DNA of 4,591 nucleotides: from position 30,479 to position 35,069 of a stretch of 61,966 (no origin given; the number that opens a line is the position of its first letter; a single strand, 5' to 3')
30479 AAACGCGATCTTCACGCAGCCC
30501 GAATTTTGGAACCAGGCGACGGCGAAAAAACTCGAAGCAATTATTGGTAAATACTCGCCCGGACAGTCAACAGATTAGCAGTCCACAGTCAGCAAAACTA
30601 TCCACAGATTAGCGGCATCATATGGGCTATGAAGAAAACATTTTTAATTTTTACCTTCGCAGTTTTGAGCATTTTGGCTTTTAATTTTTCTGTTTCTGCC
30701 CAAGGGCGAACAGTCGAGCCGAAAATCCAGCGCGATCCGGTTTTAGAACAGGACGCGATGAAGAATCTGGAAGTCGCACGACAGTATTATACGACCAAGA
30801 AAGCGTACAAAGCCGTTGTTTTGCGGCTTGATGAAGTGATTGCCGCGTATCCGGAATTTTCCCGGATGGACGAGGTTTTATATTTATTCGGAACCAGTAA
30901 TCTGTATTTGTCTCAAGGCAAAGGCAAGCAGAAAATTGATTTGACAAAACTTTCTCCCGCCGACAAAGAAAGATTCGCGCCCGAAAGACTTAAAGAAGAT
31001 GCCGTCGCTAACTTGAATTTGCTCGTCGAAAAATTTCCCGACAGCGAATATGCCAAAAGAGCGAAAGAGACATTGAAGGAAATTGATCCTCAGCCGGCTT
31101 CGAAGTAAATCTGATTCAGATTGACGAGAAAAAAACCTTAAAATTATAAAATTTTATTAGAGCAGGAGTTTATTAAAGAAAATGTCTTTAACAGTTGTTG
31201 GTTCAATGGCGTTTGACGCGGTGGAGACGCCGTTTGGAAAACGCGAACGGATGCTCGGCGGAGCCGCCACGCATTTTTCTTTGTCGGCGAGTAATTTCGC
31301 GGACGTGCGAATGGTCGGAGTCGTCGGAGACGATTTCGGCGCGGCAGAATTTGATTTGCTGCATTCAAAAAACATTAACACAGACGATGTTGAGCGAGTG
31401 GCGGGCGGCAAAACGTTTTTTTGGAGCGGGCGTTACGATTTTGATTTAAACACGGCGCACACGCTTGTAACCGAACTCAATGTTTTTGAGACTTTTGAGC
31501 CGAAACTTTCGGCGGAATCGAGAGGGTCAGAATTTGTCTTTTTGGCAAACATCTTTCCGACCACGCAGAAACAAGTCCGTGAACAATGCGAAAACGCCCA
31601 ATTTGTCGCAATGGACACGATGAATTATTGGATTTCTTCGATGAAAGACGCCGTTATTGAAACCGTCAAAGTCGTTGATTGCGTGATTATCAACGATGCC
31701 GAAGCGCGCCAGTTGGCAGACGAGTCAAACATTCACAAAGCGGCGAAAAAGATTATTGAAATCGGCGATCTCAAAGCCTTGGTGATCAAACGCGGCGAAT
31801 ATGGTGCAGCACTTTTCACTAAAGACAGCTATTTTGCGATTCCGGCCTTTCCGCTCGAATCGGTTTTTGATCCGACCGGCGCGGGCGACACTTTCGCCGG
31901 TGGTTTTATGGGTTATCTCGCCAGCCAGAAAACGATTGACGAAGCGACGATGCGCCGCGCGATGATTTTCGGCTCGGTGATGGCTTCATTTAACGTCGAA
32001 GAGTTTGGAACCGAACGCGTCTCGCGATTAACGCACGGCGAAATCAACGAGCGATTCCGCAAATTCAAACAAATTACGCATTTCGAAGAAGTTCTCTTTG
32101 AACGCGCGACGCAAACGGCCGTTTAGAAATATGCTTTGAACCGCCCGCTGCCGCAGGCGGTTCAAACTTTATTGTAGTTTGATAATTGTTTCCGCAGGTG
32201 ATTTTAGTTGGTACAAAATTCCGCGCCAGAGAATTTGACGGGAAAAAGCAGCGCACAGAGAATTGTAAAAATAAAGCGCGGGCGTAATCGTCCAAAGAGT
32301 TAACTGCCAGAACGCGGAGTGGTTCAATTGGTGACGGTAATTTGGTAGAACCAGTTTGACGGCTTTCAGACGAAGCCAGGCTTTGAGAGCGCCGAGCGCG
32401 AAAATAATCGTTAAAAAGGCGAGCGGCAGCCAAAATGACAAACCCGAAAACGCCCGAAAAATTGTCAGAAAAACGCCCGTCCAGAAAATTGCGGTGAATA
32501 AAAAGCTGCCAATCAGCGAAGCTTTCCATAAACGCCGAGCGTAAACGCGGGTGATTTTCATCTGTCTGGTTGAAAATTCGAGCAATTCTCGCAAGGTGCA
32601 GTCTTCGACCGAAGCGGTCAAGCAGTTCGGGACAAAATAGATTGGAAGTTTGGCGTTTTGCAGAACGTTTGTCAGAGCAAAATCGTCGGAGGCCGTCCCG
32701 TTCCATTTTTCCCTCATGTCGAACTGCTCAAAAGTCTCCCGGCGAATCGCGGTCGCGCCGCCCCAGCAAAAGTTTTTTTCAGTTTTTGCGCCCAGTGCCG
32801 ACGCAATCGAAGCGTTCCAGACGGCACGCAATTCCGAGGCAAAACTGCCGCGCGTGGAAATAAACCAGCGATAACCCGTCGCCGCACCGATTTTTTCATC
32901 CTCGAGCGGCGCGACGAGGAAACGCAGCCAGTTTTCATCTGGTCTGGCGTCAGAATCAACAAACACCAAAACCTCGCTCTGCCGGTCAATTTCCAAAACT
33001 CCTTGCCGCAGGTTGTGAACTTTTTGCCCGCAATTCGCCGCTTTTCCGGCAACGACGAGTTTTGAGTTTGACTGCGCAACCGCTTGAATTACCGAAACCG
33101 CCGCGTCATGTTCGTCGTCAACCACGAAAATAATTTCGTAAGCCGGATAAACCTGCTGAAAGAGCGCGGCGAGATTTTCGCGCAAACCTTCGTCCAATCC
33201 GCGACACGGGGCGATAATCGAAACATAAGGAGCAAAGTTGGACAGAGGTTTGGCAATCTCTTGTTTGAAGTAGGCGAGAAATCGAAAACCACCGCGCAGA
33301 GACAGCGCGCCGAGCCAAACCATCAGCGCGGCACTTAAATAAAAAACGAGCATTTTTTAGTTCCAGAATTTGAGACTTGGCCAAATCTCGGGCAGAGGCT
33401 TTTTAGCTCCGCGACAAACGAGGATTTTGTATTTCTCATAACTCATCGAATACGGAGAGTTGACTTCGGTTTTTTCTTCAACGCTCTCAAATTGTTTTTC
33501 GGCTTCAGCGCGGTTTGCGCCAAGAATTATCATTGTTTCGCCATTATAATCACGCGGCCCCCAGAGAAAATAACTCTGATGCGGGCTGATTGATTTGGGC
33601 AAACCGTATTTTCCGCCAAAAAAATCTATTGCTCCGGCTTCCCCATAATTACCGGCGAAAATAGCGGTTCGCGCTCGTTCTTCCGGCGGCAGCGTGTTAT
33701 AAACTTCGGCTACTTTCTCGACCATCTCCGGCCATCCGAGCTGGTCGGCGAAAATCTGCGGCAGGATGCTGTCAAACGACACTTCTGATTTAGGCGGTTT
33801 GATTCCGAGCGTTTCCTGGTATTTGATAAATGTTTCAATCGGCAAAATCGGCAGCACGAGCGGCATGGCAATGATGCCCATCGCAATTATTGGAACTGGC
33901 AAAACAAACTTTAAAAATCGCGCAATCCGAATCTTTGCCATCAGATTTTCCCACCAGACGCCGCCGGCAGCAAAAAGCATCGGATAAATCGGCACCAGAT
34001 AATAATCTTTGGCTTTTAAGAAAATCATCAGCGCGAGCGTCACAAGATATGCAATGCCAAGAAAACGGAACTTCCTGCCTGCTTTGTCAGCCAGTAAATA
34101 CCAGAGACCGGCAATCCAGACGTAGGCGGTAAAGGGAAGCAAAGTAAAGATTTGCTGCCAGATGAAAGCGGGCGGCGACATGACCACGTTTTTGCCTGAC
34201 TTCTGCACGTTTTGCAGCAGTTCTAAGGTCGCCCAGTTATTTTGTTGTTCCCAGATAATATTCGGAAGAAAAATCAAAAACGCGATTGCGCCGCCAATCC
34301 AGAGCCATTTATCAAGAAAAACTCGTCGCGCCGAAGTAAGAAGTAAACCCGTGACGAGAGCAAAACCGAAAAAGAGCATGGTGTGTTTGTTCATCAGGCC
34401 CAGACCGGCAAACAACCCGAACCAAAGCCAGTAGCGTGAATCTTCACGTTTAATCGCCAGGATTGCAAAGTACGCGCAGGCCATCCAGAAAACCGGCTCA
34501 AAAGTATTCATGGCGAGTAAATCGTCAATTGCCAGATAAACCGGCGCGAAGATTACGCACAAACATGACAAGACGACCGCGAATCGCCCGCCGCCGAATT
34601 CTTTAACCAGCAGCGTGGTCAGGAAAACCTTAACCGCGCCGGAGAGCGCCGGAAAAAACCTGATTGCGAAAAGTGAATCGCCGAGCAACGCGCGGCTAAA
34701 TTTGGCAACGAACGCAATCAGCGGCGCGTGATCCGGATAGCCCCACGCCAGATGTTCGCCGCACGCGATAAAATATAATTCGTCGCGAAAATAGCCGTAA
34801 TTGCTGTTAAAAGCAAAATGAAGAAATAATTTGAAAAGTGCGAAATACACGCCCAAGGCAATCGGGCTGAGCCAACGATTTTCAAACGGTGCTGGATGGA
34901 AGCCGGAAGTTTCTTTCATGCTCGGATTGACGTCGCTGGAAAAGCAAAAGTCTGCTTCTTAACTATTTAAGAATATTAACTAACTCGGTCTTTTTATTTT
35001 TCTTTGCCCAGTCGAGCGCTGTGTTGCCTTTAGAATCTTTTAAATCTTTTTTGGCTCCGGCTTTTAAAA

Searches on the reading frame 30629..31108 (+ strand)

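Call 51: search_protein_families(library=pfam, proteins=[window:30629-31108:+])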
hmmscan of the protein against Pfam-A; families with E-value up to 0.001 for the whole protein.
window:30629-31108:+ (159 aa): 2 families
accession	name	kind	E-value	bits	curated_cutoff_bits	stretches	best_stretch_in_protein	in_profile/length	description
PF13525.12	YfiO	-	5.7e-10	39.7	25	1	45-153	44-137/203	Outer membrane lipoprotein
PF13512.12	TPR_18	-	2e-07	31.7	21.9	1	48-147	52-143/145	Tetratricopeptide repeat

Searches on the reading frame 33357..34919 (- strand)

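Call 20: search_protein_families(library=pfam, proteins=[window:33357-34919:-])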
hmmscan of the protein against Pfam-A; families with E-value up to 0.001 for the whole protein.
window:33357-34919:- (520 aa): 2 families
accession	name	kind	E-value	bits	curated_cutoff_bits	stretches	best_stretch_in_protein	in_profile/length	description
PF13231.12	PMT_2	-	3.2e-26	92.9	26.1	1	63-223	1-160/160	Dolichyl-phosphate-mannose-protein mannosyltransferase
PF02366.24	PMT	-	4.1e-09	36.8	22.7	1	78-218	76-228/245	Dolichyl-phosphate-mannose-protein mannosyltransferase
